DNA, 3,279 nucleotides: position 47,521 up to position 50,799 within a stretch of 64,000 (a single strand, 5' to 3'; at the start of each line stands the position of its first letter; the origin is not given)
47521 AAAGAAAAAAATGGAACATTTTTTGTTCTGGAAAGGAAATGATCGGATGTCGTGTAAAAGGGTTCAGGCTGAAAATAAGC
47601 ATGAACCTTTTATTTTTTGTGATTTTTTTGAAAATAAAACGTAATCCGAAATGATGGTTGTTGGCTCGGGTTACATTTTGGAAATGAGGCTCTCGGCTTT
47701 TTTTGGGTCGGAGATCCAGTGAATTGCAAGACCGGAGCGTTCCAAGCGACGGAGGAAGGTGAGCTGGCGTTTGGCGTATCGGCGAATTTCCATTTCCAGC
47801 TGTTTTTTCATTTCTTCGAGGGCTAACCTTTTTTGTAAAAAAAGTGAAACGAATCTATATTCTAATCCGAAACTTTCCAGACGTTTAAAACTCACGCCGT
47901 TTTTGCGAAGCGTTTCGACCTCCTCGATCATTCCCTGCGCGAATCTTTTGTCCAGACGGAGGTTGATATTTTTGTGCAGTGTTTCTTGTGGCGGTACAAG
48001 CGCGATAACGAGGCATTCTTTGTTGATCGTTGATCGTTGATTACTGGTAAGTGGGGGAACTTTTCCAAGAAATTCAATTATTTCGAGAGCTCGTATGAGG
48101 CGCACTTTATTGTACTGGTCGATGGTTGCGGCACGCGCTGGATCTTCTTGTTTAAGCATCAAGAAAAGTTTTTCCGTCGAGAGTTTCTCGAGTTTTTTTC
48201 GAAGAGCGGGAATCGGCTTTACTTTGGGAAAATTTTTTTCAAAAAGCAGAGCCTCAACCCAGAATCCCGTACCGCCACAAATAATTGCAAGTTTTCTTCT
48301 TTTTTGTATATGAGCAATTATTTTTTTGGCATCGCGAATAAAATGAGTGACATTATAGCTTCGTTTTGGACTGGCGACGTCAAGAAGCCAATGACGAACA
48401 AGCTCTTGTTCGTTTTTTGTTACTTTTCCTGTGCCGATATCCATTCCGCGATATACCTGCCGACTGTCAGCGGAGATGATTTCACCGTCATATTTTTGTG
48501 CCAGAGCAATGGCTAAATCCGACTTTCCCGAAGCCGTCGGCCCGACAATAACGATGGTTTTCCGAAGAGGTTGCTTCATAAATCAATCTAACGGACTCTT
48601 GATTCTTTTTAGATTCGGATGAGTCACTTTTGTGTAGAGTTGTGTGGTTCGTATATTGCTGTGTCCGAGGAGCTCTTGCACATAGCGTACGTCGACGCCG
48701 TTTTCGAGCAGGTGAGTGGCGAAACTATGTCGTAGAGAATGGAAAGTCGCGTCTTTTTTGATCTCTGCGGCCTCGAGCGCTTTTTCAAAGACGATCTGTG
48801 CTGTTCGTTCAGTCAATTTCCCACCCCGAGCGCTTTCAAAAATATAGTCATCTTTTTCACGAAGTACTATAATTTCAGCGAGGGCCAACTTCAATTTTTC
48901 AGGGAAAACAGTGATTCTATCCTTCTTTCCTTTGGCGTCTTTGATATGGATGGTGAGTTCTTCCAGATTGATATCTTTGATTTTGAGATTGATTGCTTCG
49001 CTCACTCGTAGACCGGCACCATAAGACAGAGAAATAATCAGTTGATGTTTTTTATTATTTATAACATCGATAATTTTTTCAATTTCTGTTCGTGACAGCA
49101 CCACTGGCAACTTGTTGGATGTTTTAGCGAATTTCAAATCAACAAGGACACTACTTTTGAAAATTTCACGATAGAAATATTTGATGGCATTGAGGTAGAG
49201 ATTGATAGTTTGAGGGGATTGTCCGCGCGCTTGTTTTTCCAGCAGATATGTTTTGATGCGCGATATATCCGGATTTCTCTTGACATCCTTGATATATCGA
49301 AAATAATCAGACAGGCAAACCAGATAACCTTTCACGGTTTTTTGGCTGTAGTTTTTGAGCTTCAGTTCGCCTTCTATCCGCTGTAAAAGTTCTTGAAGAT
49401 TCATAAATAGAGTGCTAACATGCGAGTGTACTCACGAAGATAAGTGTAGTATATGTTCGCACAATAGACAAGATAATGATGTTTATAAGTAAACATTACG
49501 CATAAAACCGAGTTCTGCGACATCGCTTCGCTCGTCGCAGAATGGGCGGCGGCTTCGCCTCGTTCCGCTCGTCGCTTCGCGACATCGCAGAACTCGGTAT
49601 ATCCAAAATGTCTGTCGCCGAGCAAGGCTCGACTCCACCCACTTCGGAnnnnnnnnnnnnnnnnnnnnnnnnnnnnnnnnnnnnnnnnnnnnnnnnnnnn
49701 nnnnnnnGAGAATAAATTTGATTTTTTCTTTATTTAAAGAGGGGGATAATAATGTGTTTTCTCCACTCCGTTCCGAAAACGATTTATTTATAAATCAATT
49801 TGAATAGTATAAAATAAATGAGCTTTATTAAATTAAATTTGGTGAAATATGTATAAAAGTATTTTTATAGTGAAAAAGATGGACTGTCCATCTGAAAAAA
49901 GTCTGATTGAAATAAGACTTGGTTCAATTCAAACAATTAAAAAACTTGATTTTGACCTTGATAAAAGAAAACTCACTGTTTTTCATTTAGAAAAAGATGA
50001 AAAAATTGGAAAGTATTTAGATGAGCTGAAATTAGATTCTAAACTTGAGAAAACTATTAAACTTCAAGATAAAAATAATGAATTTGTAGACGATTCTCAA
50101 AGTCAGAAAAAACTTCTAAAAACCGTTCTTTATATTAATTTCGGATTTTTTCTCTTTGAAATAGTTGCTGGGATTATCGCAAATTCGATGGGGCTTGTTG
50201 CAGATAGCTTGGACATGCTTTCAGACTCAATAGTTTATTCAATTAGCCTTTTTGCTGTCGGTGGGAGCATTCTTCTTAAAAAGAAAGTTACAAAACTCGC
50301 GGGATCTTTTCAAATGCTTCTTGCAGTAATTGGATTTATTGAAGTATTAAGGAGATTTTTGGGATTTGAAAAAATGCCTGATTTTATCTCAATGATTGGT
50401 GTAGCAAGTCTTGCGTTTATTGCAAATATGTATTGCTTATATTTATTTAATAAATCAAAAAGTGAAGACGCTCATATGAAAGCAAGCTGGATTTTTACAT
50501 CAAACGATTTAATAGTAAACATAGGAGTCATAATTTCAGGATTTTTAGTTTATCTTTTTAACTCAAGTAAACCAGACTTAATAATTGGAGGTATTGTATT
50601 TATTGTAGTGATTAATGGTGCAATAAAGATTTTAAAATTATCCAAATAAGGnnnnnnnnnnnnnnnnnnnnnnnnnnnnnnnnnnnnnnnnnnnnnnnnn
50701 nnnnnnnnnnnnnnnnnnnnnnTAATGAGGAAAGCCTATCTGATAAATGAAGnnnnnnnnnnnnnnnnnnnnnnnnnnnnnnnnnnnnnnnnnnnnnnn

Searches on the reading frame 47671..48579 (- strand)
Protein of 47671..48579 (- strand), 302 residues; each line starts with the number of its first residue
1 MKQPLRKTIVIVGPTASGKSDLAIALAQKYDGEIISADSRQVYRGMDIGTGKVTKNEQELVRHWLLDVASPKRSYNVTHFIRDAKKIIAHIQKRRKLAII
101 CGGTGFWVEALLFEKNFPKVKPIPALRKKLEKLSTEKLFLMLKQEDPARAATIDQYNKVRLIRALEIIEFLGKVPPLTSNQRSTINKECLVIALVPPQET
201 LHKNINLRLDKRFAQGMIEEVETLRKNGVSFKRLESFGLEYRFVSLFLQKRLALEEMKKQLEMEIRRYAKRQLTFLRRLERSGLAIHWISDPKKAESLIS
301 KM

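Call 82: search_protein_families(library=pfam, proteins=[window:47671-48579:-], max_evalue=0.001)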
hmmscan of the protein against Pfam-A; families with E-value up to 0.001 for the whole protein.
window:47671-48579:- (302 aa): 3 families
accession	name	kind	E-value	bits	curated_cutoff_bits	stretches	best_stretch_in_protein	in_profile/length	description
PF01715.23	IPPT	-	1.3e-63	215.4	23.6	1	41-278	1-242/243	IPP transferase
PF01745.22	IPT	-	3.1e-08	33.8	20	1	9-67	4-63/233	Isopentenyl transferase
PF13671.12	AAA_33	-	7.2e-05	23.5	27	1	9-112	2-103/143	AAA domain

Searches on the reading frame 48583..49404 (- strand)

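Call 82: search_protein_families(library=pfam, proteins=[window:48583-49404:-], max_evalue=0.001)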
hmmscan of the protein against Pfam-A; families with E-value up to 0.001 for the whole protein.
window:48583-49404:- (273 aa): 3 families
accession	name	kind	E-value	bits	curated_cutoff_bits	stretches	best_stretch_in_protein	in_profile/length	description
PF00589.27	Phage_integrase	-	3.8e-43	147.7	27.1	1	103-261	3-169/172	Phage integrase family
PF13495.12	Phage_int_SAM_4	-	2.9e-09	37.7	27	1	6-83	1-80/85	Phage integrase, N-terminal SAM-like domain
PF02899.23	Phage_int_SAM_1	-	1.4e-06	28.9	22.3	1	17-80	12-78/83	Phage integrase, N-terminal SAM-like domain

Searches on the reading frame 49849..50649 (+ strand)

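Call 82: search_protein_families(library=pfam, proteins=[window:49849-50649:+], max_evalue=0.001)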
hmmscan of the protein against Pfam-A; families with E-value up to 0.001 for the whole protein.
window:49849-50649:+ (266 aa): 1 family
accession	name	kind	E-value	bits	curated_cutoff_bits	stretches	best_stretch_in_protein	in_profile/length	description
PF01545.26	Cation_efflux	-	5.5e-16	59.4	26.6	2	93-137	4-48/198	Cation efflux family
